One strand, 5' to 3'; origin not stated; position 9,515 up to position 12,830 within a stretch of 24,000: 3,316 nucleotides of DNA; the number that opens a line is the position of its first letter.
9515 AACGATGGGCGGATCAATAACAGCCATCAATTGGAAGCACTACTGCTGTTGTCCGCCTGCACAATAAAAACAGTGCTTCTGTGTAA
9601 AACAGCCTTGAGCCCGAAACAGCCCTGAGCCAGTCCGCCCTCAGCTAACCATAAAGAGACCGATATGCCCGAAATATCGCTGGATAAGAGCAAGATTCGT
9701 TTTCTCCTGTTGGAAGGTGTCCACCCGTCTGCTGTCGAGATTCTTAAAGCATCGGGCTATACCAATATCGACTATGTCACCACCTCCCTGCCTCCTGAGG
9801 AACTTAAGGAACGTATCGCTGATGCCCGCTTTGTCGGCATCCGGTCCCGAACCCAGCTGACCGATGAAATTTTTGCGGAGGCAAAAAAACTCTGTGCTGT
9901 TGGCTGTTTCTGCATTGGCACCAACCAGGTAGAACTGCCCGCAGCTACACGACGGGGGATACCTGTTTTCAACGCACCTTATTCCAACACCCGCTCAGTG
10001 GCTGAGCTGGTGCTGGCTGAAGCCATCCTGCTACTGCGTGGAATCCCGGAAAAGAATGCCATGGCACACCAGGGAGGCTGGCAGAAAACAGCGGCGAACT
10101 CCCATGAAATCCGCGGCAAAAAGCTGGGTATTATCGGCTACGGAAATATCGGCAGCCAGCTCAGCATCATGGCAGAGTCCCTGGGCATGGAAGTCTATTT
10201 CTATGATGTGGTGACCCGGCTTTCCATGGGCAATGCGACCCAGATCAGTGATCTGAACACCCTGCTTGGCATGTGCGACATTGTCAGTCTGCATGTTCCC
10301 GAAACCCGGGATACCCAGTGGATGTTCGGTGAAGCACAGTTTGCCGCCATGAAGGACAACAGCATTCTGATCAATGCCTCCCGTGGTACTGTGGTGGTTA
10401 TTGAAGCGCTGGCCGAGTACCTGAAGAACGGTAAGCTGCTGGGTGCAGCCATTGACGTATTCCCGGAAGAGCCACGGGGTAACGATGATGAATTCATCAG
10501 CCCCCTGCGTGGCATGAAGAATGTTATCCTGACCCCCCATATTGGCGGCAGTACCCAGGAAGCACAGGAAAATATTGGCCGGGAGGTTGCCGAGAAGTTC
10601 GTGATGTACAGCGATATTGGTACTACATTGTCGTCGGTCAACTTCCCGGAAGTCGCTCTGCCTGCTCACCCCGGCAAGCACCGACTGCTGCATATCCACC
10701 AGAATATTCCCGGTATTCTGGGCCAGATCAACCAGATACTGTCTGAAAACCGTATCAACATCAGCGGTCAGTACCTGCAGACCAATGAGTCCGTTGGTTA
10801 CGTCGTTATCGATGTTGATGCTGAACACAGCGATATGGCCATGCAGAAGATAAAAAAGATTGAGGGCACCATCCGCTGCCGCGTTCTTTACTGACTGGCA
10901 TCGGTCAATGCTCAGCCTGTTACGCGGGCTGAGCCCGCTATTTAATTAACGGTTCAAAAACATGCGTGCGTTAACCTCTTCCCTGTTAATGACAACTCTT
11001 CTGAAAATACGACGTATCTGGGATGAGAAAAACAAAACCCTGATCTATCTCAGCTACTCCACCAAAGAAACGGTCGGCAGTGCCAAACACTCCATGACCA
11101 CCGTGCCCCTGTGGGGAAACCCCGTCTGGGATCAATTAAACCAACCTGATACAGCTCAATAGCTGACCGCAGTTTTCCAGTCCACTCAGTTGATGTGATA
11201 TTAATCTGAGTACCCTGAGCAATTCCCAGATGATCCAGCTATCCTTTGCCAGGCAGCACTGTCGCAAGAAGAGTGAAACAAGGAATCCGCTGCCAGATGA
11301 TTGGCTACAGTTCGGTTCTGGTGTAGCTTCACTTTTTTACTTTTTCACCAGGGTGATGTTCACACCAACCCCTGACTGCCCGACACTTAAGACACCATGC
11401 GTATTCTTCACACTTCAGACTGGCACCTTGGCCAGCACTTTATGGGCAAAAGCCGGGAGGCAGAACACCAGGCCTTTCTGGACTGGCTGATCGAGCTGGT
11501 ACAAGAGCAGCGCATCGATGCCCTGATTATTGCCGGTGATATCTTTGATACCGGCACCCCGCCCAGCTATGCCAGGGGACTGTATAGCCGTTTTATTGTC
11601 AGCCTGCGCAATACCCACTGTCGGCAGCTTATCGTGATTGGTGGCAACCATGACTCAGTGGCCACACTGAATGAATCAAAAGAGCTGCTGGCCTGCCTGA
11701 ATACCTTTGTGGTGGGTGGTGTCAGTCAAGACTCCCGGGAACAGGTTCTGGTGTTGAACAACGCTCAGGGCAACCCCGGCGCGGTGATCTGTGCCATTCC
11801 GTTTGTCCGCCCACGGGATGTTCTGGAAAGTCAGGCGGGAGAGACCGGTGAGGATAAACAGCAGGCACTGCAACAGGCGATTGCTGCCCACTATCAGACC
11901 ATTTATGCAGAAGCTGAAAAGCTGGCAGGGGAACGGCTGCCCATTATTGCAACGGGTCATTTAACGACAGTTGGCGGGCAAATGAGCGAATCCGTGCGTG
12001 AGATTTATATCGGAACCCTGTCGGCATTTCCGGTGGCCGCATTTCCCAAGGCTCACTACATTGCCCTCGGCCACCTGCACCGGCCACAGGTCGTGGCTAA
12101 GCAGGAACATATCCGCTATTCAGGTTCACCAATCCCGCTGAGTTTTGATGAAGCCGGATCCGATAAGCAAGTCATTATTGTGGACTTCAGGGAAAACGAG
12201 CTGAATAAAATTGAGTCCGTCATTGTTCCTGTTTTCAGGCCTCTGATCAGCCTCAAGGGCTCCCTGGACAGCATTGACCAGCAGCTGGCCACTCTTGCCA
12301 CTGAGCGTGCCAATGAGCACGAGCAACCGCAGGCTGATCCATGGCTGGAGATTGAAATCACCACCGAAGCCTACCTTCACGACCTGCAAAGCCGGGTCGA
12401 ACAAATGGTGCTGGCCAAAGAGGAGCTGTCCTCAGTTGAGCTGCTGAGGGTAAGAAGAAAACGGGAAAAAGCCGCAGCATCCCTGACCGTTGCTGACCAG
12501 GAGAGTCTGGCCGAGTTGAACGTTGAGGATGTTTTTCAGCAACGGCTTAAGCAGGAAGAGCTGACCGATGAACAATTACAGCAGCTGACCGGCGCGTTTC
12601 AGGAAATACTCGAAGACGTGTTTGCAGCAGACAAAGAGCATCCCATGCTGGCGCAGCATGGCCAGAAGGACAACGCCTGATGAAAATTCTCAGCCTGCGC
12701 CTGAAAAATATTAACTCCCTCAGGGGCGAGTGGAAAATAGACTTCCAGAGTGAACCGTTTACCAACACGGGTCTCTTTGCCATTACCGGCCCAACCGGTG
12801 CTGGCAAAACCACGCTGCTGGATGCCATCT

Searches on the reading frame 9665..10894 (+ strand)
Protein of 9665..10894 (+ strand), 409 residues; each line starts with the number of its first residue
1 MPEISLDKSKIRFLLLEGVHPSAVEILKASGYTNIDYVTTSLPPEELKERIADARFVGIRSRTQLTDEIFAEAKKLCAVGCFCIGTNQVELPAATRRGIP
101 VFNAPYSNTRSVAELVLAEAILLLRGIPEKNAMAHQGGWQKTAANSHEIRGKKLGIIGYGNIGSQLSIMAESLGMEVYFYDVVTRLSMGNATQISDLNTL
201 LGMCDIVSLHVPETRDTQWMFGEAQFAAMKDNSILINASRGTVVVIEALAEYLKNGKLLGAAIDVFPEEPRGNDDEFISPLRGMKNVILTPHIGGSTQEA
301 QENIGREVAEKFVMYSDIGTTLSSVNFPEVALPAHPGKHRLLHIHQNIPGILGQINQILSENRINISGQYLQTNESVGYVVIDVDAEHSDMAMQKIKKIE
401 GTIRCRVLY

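Call 7: search_protein_families(library=pfam, proteins=[window:9665-10894:+], max_evalue=0.01)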
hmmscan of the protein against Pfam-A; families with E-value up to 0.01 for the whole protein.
window:9665-10894:+ (409 aa): 6 families
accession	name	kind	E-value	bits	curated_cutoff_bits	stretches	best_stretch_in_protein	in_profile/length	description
PF02826.25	2-Hacid_dh_C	-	2e-49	167.8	25.1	1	120-294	4-178/178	D-isomer specific 2-hydroxyacid dehydrogenase, NAD binding domain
PF00389.36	2-Hacid_dh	-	1.2e-34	119.3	24.6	1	14-326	2-134/134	D-isomer specific 2-hydroxyacid dehydrogenase, catalytic domain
PF22629.2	ACT_AHAS_ss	-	1.6e-14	54.3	27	1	341-404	1-67/67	AHAS small subunit-like ACT domain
PF03446.21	NAD_binding_2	-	0.00028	21.3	21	1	153-255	1-109/161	NAD binding domain of 6-phosphogluconate dehydrogenase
PF01842.31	ACT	-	0.00052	20.2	27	1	345-399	7-64/66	ACT domain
PF13291.12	ACT_4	-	0.0043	18.1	27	1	346-404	14-77/80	ACT domain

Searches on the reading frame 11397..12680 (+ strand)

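Call 7: search_protein_families(library=pfam, proteins=[window:11397-12680:+], max_evalue=0.01)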
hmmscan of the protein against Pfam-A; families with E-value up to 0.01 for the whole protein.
window:11397-12680:+ (427 aa): 3 families
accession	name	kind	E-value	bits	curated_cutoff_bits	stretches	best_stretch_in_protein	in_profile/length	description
PF12320.13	SbcD_C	-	1.5e-15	57.8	24.4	1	279-387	1-93/94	Type 5 capsule protein repressor C-terminal domain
PF00149.33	Metallophos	-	2.7e-15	57.8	21.5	1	1-230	1-191/191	Calcineurin-like phosphoesterase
PF12850.12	Metallophos_2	-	9e-07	29.5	27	1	1-106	1-79/154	Calcineurin-like phosphoesterase superfamily domain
